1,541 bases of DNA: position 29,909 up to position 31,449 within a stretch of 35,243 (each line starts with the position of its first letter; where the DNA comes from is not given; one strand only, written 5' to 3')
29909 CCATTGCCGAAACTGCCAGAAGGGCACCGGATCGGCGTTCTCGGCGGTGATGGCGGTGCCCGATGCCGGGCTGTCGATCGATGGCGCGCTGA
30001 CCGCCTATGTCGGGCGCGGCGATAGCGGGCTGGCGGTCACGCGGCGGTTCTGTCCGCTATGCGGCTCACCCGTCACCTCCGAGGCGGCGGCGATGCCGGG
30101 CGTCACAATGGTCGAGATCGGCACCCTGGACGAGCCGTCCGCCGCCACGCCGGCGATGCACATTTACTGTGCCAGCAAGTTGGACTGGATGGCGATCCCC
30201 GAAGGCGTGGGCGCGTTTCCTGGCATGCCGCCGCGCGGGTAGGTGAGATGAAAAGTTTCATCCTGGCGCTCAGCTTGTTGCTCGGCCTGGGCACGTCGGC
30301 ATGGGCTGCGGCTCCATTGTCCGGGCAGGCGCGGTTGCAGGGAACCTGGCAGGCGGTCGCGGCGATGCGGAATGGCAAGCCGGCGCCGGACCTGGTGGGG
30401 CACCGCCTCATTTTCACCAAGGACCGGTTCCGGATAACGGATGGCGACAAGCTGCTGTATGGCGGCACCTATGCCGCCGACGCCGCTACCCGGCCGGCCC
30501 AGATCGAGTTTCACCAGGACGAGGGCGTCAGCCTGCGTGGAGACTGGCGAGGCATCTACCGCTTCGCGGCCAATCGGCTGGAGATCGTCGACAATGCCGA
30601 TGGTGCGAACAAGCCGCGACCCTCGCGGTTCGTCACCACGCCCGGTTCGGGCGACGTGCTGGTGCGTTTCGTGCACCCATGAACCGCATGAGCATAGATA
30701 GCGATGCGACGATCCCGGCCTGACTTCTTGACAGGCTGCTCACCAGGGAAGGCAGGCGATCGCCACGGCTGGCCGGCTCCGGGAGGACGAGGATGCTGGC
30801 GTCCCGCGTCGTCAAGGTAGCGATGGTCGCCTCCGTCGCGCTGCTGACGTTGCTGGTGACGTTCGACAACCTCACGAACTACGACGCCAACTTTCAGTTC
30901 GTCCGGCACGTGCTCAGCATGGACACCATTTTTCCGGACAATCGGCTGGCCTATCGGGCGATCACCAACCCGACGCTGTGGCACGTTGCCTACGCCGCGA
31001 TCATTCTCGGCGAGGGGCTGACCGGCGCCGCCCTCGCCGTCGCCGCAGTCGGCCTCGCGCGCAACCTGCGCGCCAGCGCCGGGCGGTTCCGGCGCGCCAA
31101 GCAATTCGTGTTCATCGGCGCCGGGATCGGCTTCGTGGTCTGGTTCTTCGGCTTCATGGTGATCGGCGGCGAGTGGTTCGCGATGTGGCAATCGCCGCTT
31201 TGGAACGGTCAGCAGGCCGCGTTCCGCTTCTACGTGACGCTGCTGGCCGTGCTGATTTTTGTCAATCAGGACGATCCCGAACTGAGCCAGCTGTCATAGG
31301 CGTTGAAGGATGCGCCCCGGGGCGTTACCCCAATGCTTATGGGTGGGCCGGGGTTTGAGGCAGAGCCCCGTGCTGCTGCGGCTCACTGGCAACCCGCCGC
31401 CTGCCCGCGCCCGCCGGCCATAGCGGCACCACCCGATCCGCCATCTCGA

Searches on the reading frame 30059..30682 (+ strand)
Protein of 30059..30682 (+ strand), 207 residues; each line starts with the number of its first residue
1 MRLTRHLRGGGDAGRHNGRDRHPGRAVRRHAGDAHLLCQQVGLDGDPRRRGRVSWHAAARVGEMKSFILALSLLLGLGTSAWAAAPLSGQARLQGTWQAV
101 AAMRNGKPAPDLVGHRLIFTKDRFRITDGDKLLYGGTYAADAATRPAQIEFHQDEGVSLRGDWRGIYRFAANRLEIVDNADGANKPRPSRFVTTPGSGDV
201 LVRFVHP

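Call 7: search_protein_families(library=pfam, proteins=[window:30059-30682:+], max_evalue=0.01)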
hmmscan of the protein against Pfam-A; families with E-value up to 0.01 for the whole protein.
window:30059-30682:+ (207 aa): 1 family
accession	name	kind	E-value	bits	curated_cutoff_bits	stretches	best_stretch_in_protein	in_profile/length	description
PF07398.16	MDMPI_C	-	0.0049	18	29.5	0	127-179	42-77/90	MDMPI C-terminal domain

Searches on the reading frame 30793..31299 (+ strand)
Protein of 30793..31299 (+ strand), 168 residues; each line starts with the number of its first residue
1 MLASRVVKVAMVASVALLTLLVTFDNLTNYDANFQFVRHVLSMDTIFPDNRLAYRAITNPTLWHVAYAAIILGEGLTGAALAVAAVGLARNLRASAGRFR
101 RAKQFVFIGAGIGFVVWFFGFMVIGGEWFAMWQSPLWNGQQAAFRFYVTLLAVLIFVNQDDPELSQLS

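Call 7: search_protein_families(library=pfam, proteins=[window:30793-31299:+], max_evalue=0.01)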
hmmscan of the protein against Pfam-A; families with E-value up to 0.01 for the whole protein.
window:30793-31299:+ (168 aa): 1 family
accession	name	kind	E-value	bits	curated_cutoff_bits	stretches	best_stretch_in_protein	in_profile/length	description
PF09933.14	DUF2165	-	2.2e-60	203.7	24.9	1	5-159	2-156/157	Predicted small integral membrane protein (DUF2165)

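Call 8: search_protein_families(library=ncbifam, proteins=[window:30793-31299:+], max_evalue=1)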
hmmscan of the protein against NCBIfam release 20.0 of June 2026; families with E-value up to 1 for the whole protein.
window:30793-31299:+ (168 aa): 1 family
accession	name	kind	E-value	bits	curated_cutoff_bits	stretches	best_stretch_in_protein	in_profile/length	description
NF041504.1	AccA_sub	subfamily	0.17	11.2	300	1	63-85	131-153/257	carboxyltransferase subunit alpha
